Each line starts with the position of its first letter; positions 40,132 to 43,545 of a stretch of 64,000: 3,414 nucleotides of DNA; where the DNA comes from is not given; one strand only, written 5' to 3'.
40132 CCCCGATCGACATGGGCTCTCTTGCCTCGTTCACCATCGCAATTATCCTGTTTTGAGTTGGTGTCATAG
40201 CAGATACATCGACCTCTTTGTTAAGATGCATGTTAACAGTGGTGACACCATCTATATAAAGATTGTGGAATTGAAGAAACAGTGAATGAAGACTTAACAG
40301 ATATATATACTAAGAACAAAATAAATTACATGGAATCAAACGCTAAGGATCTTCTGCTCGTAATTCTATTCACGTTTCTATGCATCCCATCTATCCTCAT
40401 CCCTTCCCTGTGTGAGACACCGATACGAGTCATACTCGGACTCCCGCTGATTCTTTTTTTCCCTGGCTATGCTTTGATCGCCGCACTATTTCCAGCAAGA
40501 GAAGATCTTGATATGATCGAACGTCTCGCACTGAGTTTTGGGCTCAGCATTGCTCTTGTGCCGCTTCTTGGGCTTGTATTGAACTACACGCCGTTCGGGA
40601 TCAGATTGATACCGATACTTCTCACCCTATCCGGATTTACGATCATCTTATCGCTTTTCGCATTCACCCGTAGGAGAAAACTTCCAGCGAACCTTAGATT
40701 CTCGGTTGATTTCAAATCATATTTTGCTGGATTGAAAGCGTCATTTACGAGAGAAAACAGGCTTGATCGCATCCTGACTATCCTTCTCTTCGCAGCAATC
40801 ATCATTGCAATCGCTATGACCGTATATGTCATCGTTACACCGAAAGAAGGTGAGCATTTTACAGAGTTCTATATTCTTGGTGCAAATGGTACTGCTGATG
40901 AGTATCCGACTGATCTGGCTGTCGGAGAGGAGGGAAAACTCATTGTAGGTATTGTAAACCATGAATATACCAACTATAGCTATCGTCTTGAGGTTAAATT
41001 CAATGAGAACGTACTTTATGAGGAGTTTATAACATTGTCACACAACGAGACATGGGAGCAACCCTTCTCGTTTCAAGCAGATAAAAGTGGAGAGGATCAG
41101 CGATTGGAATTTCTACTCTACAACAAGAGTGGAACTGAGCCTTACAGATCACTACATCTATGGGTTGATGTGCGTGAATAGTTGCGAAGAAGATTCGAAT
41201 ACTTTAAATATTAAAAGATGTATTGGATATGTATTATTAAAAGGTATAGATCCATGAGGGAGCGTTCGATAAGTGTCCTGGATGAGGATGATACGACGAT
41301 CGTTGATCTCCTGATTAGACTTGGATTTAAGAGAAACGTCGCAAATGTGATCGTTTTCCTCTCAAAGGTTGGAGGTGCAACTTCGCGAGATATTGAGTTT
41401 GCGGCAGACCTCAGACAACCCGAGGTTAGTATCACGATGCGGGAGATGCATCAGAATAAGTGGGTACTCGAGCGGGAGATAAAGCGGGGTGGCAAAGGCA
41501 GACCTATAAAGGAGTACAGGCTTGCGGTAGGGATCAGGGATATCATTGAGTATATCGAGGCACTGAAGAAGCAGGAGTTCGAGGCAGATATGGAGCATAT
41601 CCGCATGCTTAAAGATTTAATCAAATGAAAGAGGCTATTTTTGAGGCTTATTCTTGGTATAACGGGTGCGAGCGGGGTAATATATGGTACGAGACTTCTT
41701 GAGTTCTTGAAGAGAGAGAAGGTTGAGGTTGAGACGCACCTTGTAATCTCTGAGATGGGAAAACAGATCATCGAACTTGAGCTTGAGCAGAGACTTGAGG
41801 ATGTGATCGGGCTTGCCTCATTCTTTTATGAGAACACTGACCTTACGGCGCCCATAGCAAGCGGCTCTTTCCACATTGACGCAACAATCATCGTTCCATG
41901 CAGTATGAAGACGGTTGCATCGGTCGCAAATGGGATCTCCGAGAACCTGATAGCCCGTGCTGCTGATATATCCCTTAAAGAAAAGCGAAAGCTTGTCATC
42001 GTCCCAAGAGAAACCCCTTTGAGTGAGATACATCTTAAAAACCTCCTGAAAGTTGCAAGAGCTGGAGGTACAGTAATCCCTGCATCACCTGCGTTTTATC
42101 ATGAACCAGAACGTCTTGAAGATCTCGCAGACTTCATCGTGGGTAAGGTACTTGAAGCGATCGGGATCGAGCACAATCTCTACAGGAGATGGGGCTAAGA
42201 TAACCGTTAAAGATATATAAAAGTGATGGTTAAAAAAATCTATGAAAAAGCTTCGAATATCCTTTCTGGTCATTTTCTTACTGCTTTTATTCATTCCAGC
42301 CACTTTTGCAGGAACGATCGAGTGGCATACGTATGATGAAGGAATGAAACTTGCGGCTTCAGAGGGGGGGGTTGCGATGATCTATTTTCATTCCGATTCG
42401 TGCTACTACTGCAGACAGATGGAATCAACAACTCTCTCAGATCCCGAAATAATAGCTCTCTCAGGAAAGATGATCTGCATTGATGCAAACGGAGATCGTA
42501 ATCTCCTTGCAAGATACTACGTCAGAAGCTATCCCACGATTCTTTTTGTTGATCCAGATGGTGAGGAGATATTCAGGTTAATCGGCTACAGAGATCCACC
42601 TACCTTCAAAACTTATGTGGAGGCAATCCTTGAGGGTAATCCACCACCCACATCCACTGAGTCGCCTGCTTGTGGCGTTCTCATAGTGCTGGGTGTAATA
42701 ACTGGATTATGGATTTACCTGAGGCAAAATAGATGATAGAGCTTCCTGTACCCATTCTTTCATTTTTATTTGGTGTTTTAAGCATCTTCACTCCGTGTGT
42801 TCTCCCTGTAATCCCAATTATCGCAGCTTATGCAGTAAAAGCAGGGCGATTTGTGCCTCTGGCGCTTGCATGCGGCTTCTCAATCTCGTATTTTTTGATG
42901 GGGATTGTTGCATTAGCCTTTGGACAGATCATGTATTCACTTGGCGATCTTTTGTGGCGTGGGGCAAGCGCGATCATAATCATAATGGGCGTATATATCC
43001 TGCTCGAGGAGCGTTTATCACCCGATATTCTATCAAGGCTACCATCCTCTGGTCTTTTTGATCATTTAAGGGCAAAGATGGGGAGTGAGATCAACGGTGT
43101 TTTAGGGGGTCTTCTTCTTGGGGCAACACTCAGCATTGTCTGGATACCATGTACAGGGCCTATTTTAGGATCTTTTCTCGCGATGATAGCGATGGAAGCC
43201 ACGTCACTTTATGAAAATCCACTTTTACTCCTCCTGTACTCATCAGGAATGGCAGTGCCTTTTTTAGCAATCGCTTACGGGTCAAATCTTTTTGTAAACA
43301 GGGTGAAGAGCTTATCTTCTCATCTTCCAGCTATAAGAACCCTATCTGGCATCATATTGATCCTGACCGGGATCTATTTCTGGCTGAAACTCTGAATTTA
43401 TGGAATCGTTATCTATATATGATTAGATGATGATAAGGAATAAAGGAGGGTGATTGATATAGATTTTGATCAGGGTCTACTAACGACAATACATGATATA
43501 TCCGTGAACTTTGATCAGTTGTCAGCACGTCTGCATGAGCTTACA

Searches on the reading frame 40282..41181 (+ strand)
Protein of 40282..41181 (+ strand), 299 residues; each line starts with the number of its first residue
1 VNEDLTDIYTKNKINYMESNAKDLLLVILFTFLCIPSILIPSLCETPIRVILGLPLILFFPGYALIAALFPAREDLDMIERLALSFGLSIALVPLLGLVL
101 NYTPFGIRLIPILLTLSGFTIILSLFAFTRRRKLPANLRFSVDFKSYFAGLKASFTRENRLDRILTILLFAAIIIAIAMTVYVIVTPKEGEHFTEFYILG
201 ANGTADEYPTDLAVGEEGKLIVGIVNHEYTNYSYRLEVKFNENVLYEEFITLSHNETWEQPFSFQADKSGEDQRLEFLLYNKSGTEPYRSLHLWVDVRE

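Call 76: search_protein_families(library=pfam, proteins=[window:40282-41181:+], max_evalue=0.001)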
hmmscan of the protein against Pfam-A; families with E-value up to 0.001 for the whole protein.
window:40282-41181:+ (299 aa): 2 families
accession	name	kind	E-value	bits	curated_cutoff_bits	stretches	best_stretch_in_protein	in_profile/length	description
PF07760.16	DUF1616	-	1e-97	327.4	31.6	1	27-296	1-307/307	Protein of unknown function (DUF1616)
PF07690.21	MFS_1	-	1.9e-06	27.5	33.4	1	43-194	86-235/347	Major Facilitator Superfamily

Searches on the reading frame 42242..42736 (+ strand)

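Call 76: search_protein_families(library=pfam, proteins=[window:42242-42736:+], max_evalue=0.001)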
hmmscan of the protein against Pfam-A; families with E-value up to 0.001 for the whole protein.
window:42242-42736:+ (164 aa): 3 families
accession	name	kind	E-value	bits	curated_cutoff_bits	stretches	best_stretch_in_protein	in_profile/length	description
PF13098.12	Thioredoxin_2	-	9.6e-13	48.8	27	1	39-125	2-103/104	Thioredoxin-like domain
PF13899.12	Thioredoxin_7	-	5.4e-09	36.5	27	1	28-105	2-83/83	Thioredoxin-like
PF00085.26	Thioredoxin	-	2.8e-05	24.5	23.5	1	42-126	18-101/103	Thioredoxin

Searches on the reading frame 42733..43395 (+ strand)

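Call 76: search_protein_families(library=pfam, proteins=[window:42733-43395:+], max_evalue=0.001)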
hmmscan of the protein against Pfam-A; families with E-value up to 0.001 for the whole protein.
window:42733-43395:+ (220 aa): 2 families
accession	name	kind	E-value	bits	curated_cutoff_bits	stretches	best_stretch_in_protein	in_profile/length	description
PF02683.22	DsbD_TM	-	1.4e-13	51.1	27.1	1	10-216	8-214/219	Cytochrome C biogenesis protein transmembrane domain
PF13386.12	DsbD_2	-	5.1e-08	33.5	24.9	1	11-215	3-199/199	Cytochrome C biogenesis protein transmembrane region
